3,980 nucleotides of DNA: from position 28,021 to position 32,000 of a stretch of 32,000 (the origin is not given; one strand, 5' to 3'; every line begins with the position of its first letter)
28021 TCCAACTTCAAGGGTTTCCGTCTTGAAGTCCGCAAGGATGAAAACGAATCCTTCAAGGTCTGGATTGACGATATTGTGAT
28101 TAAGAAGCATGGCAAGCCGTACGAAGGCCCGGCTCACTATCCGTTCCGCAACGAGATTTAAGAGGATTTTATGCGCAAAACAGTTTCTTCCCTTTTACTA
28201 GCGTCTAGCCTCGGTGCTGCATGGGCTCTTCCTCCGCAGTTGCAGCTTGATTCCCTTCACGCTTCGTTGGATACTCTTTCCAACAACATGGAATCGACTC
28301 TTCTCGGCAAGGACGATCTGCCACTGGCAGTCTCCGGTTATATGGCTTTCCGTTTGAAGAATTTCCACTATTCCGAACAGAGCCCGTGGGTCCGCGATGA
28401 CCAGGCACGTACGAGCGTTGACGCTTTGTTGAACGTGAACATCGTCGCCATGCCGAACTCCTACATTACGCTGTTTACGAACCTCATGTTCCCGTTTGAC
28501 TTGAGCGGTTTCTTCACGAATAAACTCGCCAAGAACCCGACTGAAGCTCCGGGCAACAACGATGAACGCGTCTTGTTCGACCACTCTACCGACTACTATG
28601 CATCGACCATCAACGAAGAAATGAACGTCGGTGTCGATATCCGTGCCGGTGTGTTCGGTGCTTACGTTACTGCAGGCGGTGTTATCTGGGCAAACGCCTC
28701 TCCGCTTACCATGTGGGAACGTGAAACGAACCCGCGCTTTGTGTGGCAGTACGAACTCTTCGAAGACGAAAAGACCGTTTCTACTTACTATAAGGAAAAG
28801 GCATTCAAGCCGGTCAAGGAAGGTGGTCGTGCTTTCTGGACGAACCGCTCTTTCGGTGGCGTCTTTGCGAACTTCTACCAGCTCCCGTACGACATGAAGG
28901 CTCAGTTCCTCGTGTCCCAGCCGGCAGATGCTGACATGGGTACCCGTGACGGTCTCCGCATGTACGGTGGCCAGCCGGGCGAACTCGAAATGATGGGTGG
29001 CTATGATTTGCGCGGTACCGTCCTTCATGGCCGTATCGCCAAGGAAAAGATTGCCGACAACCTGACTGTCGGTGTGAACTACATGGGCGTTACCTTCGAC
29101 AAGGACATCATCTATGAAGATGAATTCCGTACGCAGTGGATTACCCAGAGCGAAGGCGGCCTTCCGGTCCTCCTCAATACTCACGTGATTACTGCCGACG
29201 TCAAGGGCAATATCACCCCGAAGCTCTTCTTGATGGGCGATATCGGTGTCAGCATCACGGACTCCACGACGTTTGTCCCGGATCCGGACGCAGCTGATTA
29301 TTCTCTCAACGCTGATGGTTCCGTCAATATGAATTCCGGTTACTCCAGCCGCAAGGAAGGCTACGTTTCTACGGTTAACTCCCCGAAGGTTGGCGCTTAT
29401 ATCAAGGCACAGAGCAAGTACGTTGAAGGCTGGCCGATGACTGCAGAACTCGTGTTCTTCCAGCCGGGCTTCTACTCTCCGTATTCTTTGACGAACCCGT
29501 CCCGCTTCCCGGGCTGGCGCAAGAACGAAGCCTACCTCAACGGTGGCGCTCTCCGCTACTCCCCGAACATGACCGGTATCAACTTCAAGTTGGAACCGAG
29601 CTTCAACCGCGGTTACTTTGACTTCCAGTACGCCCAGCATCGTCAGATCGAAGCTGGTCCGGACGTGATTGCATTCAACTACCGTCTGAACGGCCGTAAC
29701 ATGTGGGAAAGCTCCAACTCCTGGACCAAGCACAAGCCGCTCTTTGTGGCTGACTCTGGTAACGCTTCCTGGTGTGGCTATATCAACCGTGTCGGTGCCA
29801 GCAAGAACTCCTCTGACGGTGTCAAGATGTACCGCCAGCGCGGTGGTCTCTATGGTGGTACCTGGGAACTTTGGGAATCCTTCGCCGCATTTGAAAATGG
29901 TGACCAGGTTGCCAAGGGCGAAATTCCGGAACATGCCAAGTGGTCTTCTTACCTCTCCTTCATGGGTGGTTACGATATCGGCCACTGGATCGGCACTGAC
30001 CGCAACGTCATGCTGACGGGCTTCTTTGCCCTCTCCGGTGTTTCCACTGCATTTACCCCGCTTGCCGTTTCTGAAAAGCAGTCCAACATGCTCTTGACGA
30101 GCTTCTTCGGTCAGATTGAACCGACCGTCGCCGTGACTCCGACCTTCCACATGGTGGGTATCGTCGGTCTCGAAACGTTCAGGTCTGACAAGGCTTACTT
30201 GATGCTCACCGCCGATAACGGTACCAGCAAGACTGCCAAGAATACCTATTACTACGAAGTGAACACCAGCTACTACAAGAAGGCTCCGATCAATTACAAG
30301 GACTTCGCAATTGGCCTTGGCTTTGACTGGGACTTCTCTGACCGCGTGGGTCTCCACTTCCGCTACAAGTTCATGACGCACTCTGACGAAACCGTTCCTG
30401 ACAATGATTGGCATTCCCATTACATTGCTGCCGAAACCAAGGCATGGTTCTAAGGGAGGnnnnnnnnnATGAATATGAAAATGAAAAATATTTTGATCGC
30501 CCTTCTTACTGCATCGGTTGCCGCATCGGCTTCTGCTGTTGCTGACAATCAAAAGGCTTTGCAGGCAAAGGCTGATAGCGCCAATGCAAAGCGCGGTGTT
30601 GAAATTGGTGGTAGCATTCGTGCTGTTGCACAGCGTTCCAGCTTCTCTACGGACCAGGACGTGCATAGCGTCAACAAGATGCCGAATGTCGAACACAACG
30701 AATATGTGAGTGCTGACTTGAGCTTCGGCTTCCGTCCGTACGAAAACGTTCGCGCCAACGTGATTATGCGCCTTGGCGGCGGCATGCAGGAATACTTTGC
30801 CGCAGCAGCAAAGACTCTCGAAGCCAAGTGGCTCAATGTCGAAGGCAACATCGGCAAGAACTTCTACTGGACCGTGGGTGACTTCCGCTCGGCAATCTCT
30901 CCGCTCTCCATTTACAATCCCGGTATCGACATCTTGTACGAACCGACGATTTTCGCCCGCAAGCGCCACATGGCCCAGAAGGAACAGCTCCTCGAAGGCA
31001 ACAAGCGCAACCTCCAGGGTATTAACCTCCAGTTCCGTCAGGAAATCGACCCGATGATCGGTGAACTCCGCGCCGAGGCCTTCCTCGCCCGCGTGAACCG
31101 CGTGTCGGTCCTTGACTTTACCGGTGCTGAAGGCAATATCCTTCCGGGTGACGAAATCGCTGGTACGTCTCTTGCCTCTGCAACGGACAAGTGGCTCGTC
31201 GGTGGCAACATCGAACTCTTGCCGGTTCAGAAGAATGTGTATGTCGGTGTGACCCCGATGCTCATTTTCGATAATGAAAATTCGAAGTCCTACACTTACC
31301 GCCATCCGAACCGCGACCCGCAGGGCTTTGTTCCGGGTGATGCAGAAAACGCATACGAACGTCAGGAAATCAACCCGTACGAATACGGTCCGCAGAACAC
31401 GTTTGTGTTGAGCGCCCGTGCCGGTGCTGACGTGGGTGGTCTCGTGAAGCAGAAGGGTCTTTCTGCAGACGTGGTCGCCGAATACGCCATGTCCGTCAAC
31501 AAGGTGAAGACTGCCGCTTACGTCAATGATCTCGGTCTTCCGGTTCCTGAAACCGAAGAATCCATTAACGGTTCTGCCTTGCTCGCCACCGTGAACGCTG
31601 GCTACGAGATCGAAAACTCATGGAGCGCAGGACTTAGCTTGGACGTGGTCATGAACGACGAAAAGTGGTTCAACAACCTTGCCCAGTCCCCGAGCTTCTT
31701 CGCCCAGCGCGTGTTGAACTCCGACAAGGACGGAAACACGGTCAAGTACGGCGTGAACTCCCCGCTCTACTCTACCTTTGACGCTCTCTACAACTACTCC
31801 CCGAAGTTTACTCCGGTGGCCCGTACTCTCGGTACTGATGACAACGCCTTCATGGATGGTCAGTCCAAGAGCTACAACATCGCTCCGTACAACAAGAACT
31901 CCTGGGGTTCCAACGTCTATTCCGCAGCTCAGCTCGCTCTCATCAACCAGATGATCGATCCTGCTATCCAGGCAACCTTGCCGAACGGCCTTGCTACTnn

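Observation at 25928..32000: GH5 cellulase divergently paired with a codon-biased three-gene module (CBM-like protein plus two giant predicted outer-membrane proteins): a candidate non-Sus glycan capture or uptake system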

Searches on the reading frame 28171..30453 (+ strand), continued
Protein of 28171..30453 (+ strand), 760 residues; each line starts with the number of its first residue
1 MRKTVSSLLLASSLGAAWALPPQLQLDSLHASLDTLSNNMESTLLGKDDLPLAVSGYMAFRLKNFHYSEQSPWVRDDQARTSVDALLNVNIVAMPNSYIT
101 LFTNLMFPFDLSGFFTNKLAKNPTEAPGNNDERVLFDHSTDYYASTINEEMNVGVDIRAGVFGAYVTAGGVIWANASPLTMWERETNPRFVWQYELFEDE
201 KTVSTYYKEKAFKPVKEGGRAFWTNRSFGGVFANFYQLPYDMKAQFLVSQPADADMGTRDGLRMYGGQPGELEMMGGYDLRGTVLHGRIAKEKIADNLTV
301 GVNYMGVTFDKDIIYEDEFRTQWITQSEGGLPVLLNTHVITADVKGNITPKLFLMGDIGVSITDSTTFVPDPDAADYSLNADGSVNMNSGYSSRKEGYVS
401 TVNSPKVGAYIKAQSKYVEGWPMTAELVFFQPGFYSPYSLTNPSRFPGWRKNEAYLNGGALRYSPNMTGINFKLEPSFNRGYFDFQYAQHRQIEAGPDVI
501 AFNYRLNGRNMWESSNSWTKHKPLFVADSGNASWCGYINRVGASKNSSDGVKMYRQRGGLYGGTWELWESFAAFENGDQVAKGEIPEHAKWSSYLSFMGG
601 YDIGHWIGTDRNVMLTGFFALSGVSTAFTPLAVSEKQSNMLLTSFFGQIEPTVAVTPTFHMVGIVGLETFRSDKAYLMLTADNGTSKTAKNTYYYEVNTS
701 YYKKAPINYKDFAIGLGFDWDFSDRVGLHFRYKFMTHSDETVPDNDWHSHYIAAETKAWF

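Call 102: search_protein_families(library=pfam, proteins=[L093:925-2730:+, L094:7402-10590:+, L095:5293-9987:+, L095:12262-14637:+, L087:677-1789:+, L087:1911-2786:+], max_evalue=0.01)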
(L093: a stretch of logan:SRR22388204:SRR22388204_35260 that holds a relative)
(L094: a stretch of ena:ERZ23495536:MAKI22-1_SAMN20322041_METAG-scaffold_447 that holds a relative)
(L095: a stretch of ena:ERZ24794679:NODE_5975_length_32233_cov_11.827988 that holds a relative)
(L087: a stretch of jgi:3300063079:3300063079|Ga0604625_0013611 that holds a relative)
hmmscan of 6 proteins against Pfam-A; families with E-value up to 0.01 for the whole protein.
L093:925-2730:+ (601 aa): 2 families
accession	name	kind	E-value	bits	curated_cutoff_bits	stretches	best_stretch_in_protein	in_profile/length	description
PF00704.34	Glyco_hydro_18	-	1.9e-32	113.6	29.6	1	32-303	6-288/317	Glycosyl hydrolases family 18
PF21582.3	CBM30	-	7.8e-07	29.6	27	1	452-569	68-168/170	Carbohydrate binding domain 30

L094:7402-10590:+ (1062 aa): 3 families
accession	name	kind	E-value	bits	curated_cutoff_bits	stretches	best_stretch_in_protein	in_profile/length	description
PF21582.3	CBM30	-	1.5e-20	74.3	27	1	121-187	67-135/170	Carbohydrate binding domain 30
PF03425.19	CBM_11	-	3.3e-16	60.3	27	1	488-641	27-179/182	Carbohydrate binding domain (family 11)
PF18329.7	SGBP_B_XBD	-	0.0047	17.5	26.4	0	127-230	92-180/186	Surface glycan-binding protein B xyloglucan binding domain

L095:5293-9987:+ (1564 aa): 2 families
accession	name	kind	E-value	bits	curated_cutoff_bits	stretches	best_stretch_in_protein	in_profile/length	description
PF11721.14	Malectin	-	1.8e-09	38.2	23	1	1246-1368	2-134/163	Malectin domain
PF08547.18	CIA30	-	6.7e-05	23.4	24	0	423-505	60-145/157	Complex I intermediate-associated protein 30 (CIA30)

L095:12262-14637:+ (791 aa): 0 families

L087:677-1789:+ (370 aa): 1 family
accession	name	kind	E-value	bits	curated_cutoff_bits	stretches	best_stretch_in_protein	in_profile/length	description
PF18962.6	Por_Secre_tail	-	0.00038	21.1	27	1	315-361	20-68/75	Secretion system C-terminal sorting domain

L087:1911-2786:+ (291 aa): 2 families
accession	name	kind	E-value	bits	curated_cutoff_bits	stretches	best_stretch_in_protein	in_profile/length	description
PF21582.3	CBM30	-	3e-07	31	27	1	133-257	53-165/170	Carbohydrate binding domain 30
PF22578.2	GGR_cat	-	0.0016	18.7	27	1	80-106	15-41/88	Geranylgeranyl reductase catalytic domain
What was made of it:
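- Such a porin would not be expected to be fused in operon logic to a GH18-CBM30 protein (call 102).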

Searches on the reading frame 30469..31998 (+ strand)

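Call 7: search_protein_families(library=pfam, proteins=[window:30469-31998:+], max_evalue=1)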
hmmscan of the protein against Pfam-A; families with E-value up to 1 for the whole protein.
window:30469-31998:+ (510 aa): 0 families

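Call 9: search_protein_families(library=ncbifam, proteins=[window:30469-31998:+], max_evalue=1)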
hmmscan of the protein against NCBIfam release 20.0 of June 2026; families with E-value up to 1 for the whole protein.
window:30469-31998:+ (510 aa): 1 family
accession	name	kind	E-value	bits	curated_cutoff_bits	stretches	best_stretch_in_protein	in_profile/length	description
NF007858.0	PRK10568.1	equivalog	0.0018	17.9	174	1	3-85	6-83/206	molecular chaperone OsmY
